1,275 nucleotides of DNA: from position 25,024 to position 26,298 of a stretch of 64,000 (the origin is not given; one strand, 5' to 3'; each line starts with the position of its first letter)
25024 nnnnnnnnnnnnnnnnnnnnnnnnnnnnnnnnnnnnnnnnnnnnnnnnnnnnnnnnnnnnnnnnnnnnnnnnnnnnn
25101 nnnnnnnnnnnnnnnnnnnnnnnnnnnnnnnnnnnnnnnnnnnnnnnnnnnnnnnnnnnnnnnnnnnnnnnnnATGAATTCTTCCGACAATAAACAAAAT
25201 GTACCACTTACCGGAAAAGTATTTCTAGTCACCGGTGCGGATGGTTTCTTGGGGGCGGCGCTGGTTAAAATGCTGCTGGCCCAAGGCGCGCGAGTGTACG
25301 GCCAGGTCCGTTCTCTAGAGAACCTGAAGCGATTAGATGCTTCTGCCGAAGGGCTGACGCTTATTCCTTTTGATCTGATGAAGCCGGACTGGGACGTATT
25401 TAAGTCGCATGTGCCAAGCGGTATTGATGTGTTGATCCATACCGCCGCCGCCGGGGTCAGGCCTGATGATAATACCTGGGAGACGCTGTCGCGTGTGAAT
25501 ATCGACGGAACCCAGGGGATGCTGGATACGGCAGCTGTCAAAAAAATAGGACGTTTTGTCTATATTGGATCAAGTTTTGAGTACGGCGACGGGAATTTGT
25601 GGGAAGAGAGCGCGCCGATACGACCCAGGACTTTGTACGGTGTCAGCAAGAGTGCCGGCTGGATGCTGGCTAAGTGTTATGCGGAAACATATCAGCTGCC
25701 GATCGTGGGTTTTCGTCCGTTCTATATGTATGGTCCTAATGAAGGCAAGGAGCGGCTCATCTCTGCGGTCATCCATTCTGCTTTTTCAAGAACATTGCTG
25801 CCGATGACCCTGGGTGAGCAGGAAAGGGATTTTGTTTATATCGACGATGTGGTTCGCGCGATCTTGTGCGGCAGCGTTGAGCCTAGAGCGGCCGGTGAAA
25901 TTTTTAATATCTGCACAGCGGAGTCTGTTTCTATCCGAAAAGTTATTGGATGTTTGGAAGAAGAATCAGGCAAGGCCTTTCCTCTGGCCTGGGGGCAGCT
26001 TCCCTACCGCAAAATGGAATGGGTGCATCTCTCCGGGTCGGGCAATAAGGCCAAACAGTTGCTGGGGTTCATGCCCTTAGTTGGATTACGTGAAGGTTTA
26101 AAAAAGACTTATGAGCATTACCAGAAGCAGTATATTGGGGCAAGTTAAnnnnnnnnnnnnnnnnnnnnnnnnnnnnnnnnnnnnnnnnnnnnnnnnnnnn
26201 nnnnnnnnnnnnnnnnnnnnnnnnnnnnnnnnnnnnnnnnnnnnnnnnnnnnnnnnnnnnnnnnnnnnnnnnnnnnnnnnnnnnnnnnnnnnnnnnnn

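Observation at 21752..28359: CDP-3,6-dideoxyhexose glycan locus: divergent B12-radical-SAM enzyme, lipid-carrier GT2, and no E3 reductase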

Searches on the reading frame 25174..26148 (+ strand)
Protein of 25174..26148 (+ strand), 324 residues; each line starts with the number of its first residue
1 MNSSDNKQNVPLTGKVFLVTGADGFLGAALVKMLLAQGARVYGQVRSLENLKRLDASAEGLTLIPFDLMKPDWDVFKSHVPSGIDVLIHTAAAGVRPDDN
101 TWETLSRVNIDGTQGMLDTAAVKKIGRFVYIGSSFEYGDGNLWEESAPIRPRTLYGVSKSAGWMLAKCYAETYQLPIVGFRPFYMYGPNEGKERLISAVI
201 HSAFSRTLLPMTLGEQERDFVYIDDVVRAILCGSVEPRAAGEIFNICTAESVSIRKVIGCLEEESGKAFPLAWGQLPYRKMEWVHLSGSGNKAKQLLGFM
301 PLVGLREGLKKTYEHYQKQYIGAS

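Call 3: search_protein_families(library=pfam, proteins=[window:25174-26148:+])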
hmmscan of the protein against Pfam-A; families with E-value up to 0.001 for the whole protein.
window:25174-26148:+ (324 aa): 7 families
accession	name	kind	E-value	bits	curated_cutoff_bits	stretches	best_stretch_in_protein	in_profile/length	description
PF01370.27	Epimerase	-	1.1e-41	143.3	20.9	1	18-247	2-240/240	NAD dependent epimerase/dehydratase family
PF16363.11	GDP_Man_Dehyd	-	3.6e-28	99.4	27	1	18-312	1-332/332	GDP-mannose 4,6 dehydratase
PF01073.25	3Beta_HSD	-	7.8e-15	55.1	22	1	18-233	1-228/280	3-beta hydroxysteroid dehydrogenase/isomerase family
PF07993.18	NAD_binding_4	-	6.5e-11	42.3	20.1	1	19-230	1-258/258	Male sterility protein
PF13460.12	NAD_binding_10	-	2.4e-07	31.2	27.2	1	21-137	1-102/184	NAD(P)H-binding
PF00106.31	adh_short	-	9.4e-07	28.9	26.6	1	15-171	1-165/195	short chain dehydrogenase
PF04321.23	RmlD_sub_bind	-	7e-06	25.8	27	1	18-162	4-132/287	RmlD substrate binding domain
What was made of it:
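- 25174..26148 (+): Second extended SDR, the probable CDP-4-keto-3,6-dideoxyhexose 4-reductase. Stereochemistry unknown. Pfam Epimerase (call 3).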

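Call 4: search_protein_families(library=ncbifam, proteins=[window:25174-26148:+])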
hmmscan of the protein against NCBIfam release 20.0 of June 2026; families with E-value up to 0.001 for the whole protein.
window:25174-26148:+ (324 aa): 43 families (the best 25 are shown)
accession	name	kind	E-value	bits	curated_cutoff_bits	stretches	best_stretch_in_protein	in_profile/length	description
TIGR04180.1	EDH_00030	hypoth_equivalog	1.1e-27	96.9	475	1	18-301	2-294/297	NAD-dependent 4,6-dehydratase LegB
TIGR02197.1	heptose_epim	equivalog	7.1e-25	87.8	274.6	1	18-317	2-314/316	ADP-glyceromanno-heptose 6-epimerase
TIGR01181.1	dTDP_gluc_dehyt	equivalog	1.7e-22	80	365.1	1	17-318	2-313/321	dTDP-glucose 4,6-dehydratase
NF042423.1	oxyalk_red_Shew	equivalog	1e-16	61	580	1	16-235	10-222/331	2-alkyl-3-oxoalkanoate reductase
NF011728.1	PRK15181.1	equivalog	5.2e-16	58.6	760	1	10-318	11-339/348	Vi polysaccharide biosynthesis UDP-N-acetylglucosaminuronic acid C-4 epimerase TviC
TIGR03466.1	HpnA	hypoth_equivalog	2.2e-15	56.4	367.65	1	17-279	3-258/327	hopanoid-associated sugar epimerase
NF042422.1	oxyalk_red_OleD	equivalog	4.9e-15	55.7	580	1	17-266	3-251/329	2-alkyl-3-oxoalkanoate reductase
TIGR01746.1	Thioester-redct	subfamily_domain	3.4e-14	52.9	213.35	1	18-270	3-285/371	thioester reductase domain-containing protein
NF007582.0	PRK10217.1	equivalog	1.7e-13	50.4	698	1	17-250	4-255/355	dTDP-glucose 4,6-dehydratase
TIGR01179.1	galE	equivalog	4.2e-13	48.8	262.3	1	18-317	3-326/332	UDP-glucose 4-epimerase GalE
NF007490.0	PRK10084.1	subfamily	7.6e-13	48.2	649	1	141-250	153-262/361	dTDP-glucose 4,6-dehydratase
NF052578.1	StrlDmthSdmBMthl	equivalog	5.5e-12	46.1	600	1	18-270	4-250/328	sterol demethylase protein SdmB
NF043036.1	ErythonDh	equivalog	2.1e-10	40.3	325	1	18-170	4-164/321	D-erythronate dehydrogenase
NF041293.1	G6PDh_Azf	equivalog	3.7e-10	39.6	400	1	17-181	5-178/252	NAD-dependent glucose-6-phosphate dehydrogenase Azf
NF008360.0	PRK11150.1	equivalog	5.3e-10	39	452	1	17-258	2-247/310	ADP-glyceromanno-heptose 6-epimerase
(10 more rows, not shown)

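Call 35: search_solved_structures(query=window:25174-26148:+, max_evalue=1e-15)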
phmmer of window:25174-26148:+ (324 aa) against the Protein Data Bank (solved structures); distinct sequences matched with E-value up to 1e-15: 23.
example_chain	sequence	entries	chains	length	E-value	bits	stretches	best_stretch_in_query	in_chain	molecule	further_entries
6zl6_A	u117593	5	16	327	8.9e-28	100.5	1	17-322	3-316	Epimerase domain-containing protein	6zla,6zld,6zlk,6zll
6zlj_A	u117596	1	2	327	3.2e-27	98.7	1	17-322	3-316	Epimerase domain-containing protein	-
6kv9_A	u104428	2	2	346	1.2e-24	90.2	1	12-322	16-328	MoeE5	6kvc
1r6d_A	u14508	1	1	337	2.8e-24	89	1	17-318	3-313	TDP-glucose-4,6-dehydratase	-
1r66_A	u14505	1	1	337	3.9e-24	88.6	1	17-318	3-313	TDP-glucose-4,6-dehydratase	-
8vr2_A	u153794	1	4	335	6.7e-24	87.8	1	10-314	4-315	NAD-dependent epimerase/dehydratase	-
4lw8_A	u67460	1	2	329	4.5e-22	81.8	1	17-310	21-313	Putative epimerase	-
6pmh_A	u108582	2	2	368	8.6e-21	77.6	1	13-317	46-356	UDP-glucose 4-epimerase related protein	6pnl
3ru7_A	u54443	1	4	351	2.4e-20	76.1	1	9-316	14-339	WbgU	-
3ru9_A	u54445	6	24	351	2.7e-20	76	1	9-316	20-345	WbgU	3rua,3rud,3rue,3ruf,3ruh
1sb8_A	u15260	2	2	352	3e-20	75.8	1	7-309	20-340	wbpP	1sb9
3lu1_A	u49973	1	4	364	3.1e-20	75.8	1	9-316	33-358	WbgU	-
3ruc_A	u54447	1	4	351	7.8e-20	74.4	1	9-316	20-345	WbgU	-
5u4q_A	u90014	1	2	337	1.9e-19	73.2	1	16-319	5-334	dTDP-glucose 4,6-dehydratase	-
6wjb_A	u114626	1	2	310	7.9e-19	71.1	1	16-313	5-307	NAD-dependent epimerase/dehydratase family protein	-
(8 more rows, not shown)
